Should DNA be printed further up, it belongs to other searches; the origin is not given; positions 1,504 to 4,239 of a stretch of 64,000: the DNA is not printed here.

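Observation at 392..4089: HEPN/Ymh-like gene followed by an 811-aa Zn-ribbon + PD-(D/E)xK-like protein beside the Type I R-M system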

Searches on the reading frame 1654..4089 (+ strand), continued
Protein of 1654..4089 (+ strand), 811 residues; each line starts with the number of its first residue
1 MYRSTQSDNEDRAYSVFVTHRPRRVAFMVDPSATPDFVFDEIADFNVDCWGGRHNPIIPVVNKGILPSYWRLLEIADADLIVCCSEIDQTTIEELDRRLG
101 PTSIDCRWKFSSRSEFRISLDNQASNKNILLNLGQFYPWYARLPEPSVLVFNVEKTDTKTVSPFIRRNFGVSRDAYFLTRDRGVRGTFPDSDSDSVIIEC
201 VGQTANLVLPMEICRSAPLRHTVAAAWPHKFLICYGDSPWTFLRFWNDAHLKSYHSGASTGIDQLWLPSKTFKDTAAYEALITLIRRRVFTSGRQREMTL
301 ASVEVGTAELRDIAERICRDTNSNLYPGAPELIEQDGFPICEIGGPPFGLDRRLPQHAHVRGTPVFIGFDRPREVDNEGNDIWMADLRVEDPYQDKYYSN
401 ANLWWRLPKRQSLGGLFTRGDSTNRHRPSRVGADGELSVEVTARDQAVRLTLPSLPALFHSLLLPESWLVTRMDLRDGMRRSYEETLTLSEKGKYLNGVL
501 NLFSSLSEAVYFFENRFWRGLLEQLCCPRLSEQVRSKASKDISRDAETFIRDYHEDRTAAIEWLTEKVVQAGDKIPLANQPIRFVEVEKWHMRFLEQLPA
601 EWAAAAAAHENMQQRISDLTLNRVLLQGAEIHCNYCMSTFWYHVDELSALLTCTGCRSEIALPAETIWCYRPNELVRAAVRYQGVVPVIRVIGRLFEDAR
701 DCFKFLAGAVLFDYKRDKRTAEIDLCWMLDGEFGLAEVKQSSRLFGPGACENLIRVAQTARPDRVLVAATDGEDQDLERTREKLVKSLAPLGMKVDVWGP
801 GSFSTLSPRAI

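Call 40: search_solved_structures(query=A2, max_evalue=10, show_alignments=2)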
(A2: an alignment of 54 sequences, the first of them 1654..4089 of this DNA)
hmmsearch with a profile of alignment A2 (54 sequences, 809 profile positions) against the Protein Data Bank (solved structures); distinct sequences matched with E-value up to 10: 13.
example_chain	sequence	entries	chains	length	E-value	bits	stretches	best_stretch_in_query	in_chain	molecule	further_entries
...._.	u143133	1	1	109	0.2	12.9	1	526-617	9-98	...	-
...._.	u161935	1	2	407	0.4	11.9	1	46-92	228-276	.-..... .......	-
4p4u_A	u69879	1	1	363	0.52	11.5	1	492-586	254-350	Interferon-induced GTP-binding protein Mx1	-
5i4l_D0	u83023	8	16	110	1.1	10.5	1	291-375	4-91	40S ribosomal protein S20 | Small ribosomal subunit protein uS10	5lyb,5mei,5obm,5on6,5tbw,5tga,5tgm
4p4t_A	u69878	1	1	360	1.1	10.4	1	492-576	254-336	Interferon-induced GTP-binding protein Mx1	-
5k2m_E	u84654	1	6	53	1.5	10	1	627-658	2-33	Probable lysine biosynthesis protein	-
7acy_B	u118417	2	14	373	1.6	9.9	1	46-92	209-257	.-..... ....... | Precursor of the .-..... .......s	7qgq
7acx_B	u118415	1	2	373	1.6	9.9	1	46-92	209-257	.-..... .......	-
3usy_A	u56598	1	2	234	1.8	9.7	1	512-624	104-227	Flagellar motor switch protein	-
5j0l_A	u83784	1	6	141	2.3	9.4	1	522-603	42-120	designed protein 3L6HC2_2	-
4ayc_A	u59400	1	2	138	5.7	8.1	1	571-659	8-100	E3 UBIQUITIN-PROTEIN LIGASE RNF8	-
3usw_A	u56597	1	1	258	9.1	7.4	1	512-624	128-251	Flagellar motor switch protein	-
5af6_F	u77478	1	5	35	10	7.3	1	624-655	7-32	TRABID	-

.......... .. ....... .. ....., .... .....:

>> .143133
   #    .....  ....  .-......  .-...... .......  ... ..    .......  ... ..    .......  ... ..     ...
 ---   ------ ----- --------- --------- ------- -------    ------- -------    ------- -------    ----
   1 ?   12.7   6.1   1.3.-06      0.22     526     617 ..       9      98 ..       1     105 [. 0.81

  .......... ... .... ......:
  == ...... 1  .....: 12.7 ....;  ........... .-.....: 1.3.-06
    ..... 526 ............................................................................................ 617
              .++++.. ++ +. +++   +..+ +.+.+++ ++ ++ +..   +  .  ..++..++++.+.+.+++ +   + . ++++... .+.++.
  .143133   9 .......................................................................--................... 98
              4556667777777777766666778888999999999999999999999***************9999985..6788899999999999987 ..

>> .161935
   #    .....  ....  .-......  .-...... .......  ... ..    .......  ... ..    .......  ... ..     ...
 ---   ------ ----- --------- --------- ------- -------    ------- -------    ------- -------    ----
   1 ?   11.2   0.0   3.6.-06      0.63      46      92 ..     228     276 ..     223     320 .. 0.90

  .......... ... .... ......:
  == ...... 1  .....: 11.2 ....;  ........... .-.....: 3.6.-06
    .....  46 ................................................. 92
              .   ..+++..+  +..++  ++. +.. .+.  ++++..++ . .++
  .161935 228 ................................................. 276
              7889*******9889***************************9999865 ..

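Call 43: search_protein_families(library=pfam, alignment_id=A3, max_evalue=0.00001)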
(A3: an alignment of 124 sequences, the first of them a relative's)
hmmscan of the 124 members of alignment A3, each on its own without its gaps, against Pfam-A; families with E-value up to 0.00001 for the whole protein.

A. member 1, L002:8303-9322:- (339 aa): 1 family
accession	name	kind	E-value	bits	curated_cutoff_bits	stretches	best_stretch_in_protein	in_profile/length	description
PF00248.27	Aldo_ket_red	-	1e-51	176.2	24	1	24-328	1-289/291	Aldo/keto reductase family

B. families by the number of members that match (of 124 scanned): 132 families (the first 25 are shown)
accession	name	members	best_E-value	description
PF04326.19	SLFN_AlbA_2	4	5.6e-21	Schlafen, AlbA_2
PF00270.35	DEAD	3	7.3e-35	DEAD/DEAH box helicase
PF00271.37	Helicase_C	3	2.1e-16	Helicase conserved C-terminal domain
PF04851.21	ResIII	3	2.9e-15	Type III restriction enzyme, res subunit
PF11617.13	Cu-binding_MopE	2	1e-58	Putative metal-binding motif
PF20720.3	nSTAND3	2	1.1e-40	Novel STAND NTPase 3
PF13102.12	Phage_int_SAM_5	2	2.3e-16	Phage integrase SAM-like domain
PF13391.12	HNH_2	2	2.5e-15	HNH endonuclease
PF01381.28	HTH_3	2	3.4e-12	Helix-turn-helix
PF18962.6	Por_Secre_tail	2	9.7e-11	Secretion system C-terminal sorting domain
PF13560.12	HTH_31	2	1e-07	Helix-turn-helix domain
PF25390.1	WD40_RLD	1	7e-301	RCC1-like domain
PF00415.24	RCC1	1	6.1e-217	Regulator of chromosome condensation (RCC1) repeat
PF13540.12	RCC1_2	1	9e-168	Regulator of chromosome condensation (RCC1) repeat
PF01039.27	Carboxyl_trans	1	6.7e-148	Carboxyl transferase domain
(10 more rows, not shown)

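Call 44: search_protein_families(library=padloc, alignment_id=A3, max_evalue=0.00001)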
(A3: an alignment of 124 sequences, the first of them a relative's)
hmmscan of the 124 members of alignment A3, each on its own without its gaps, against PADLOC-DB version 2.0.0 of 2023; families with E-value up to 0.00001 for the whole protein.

A. member 1, L002:8303-9322:- (339 aa): 0 families

B. families by the number of members that match (of 124 scanned): 228 families (the first 25 are shown)
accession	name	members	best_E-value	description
PDLC03960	SngC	2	1.9e-208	-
PDLC02503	BrxHI|BrxHII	2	7.1e-130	BrxHI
PDLC00192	HamB1|HamB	2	4e-107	DEAD-box helicase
PDLC00174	HamB1|HamB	2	1.4e-91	DEAD-box helicase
PDLC00194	HamB1|HamB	2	5e-90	DEAD-box helicase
PDLC00188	HamB1|HamB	2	4.9e-87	DEAD-box helicase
PDLC04531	PDC-M23B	2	1.8e-71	-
PDLC02501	BrxHI|BrxHII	2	3.7e-71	BrxHI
PDLC00178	HamB1|HamB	2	4.5e-50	DEAD-box helicase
PDLC00186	HamB1|HamB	2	1.4e-42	DEAD-box helicase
PDLC04132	HNH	2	6.8e-24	-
PDLC05032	PDC-S50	2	9.8e-23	-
PDLC03928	PsyrT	2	6.8e-18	-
PDLC02861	DpdF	2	1.2e-13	DpdF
PDLC02864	DpdF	2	6.2e-13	DpdF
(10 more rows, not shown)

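Call 79: fold_search(model_id=the predicted structure, library=viral)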
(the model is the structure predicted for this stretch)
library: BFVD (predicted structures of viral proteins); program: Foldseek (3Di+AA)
matches with E <= 10: 560; with E <= 0.001: 0
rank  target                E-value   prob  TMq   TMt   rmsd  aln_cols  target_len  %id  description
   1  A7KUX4                1.5e-03  0.98  0.13  0.29  10.7       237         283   13  (no name in the UniProt tables at hand)
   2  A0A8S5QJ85            2.4e-03  1.00  0.11  0.27   4.9       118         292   11  Restriction endonuclease [Siphoviridae sp. ctezl47]
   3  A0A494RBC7            8.1e-03  0.98  0.12  0.50   9.5       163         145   14  (no name in the UniProt tables at hand)
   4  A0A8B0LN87            8.6e-03  1.00  0.11  0.51   3.4       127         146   10  Uncharacterized protein [uncultured archaeal virus]
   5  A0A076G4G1            1.0e-02  0.96  0.09  0.41  16.3       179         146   12  Uncharacterized protein [Vibrio phage ICP2_2011_A]
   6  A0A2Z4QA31            2.9e-02  1.00  0.08  0.27   2.9        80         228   11  (no name in the UniProt tables at hand)
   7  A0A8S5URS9            2.9e-02  0.99  0.09  0.21   3.5        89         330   12  Restriction endonuclease [Siphoviridae sp. cthae16]
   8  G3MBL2                2.9e-02  0.84  0.14  0.34  10.9       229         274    8  Gp146 [Bacillus phage G]
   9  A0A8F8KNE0            3.1e-02  0.96  0.08  0.23   8.5       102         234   10  DNA-directed RNA polymerase subunit 5 [Clandestinovirus]
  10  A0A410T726            3.1e-02  0.25  0.07  0.21  26.4       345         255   10  Sigma factor for late transcription [Campylobacter phage CP20]
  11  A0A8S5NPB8            3.3e-02  0.44  0.11  0.25  28.0       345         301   12  Restriction endonuclease [Siphoviridae sp. ctGMq5]
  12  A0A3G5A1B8            3.6e-02  0.97  0.11  0.37   4.4       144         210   10  Uncharacterized protein [Harvfovirus sp.]
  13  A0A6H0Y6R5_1          3.6e-02  0.08  0.07  0.05  34.4       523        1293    9  (no name in the UniProt tables at hand)
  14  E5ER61                4.1e-02  0.47  0.10  0.21  11.1       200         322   10  (no name in the UniProt tables at hand)
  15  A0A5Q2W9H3            4.3e-02  0.90  0.09  0.30   5.2       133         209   11  (no name in the UniProt tables at hand)
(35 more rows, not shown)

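Call 91: search_dna_similar(query=window:1654-4089:+, collection=plasmids, mode=protein, max_rows=25, max_evalue=0.001)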
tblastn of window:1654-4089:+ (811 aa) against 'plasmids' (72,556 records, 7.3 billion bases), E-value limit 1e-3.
Records with a match: 2; places in all: 2; records where one place covers at least 80% of the query: 0.
Best place of each record, by identity: <60% 2.
By first word of the organism name: Burkholderia 2.
By predicted mobility (MOB-suite, as given by PLSDB): conjugative 2.
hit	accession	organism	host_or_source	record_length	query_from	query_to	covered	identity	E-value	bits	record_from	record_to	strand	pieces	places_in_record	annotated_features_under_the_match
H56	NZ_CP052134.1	Burkholderia glumae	rice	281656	383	778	49%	24.8%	5e-25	120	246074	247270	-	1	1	hypothetical protein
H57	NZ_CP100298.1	Burkholderia glumae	cell culture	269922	383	778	49%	24.8%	7e-25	119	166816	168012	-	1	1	hypothetical protein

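Call 92: search_dna_similar(query=window:1654-4089:+, collection=phages, mode=protein, max_rows=15, max_evalue=0.001)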
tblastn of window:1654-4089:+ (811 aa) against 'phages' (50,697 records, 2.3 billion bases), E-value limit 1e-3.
No match.

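Call 93: get_annotated_region(hit=H56, flank=9000)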
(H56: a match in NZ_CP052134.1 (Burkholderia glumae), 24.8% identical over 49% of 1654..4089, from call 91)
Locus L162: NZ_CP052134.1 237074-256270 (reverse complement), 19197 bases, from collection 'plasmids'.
description: Burkholderia glumae strain HN2 plasmid pbghn2, complete sequence
organism: Burkholderia glumae (NCBI taxid 337)
taxonomy: Bacteria; Pseudomonadota; Betaproteobacteria; Burkholderiales; Burkholderiaceae; Burkholderia; Burkholderia glumae
host: -; source: rice; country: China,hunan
typing (MOB-suite, as given by PLSDB): conjugative; replicon rep_cluster_1467; relaxase MOBF,MOBP; mating-pair formation MPF_F
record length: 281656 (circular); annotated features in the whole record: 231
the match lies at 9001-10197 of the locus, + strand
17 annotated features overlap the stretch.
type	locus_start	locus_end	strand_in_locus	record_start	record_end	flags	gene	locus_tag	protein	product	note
CDS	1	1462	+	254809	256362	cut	-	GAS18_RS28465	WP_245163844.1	phage integrase family protein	-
CDS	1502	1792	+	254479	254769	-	-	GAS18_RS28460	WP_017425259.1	hypothetical protein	-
CDS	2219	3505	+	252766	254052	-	-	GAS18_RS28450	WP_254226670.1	tyrosine-type recombinase/integrase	GO:0015074 - DNA integration [Evidence IEA]; GO:0006310 - DNA recombination [Evidence IEA]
CDS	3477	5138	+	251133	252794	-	-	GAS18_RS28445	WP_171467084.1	tyrosine-type recombinase/integrase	GO:0015074 - DNA integration [Evidence IEA]; GO:0006310 - DNA recombination [Evidence IEA]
CDS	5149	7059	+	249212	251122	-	-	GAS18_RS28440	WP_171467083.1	tyrosine-type recombinase/integrase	GO:0015074 - DNA integration [Evidence IEA]; GO:0006310 - DNA recombination [Evidence IEA]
CDS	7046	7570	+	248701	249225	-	-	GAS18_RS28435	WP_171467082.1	hypothetical protein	-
CDS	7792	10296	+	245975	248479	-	-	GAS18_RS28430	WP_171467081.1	hypothetical protein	-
CDS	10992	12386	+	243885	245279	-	-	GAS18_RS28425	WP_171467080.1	hypothetical protein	-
CDS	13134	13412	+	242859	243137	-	-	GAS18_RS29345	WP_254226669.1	tyrosine-type recombinase/integrase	GO:0015074 - DNA integration [Evidence IEA]; GO:0006310 - DNA recombination [Evidence IEA]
CDS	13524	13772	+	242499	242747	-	-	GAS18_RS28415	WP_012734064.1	AbrB/MazE/SpoVT family DNA-binding domain-containing protein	-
CDS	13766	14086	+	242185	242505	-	-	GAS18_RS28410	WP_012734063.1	type II toxin-antitoxin system PemK/MazF family toxin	-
CDS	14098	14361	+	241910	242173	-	-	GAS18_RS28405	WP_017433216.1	hypothetical protein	-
CDS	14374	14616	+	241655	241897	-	-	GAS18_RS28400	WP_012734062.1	hypothetical protein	-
CDS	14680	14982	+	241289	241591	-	-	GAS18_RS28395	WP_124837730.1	hypothetical protein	-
CDS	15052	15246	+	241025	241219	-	-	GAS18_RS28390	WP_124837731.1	hypothetical protein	-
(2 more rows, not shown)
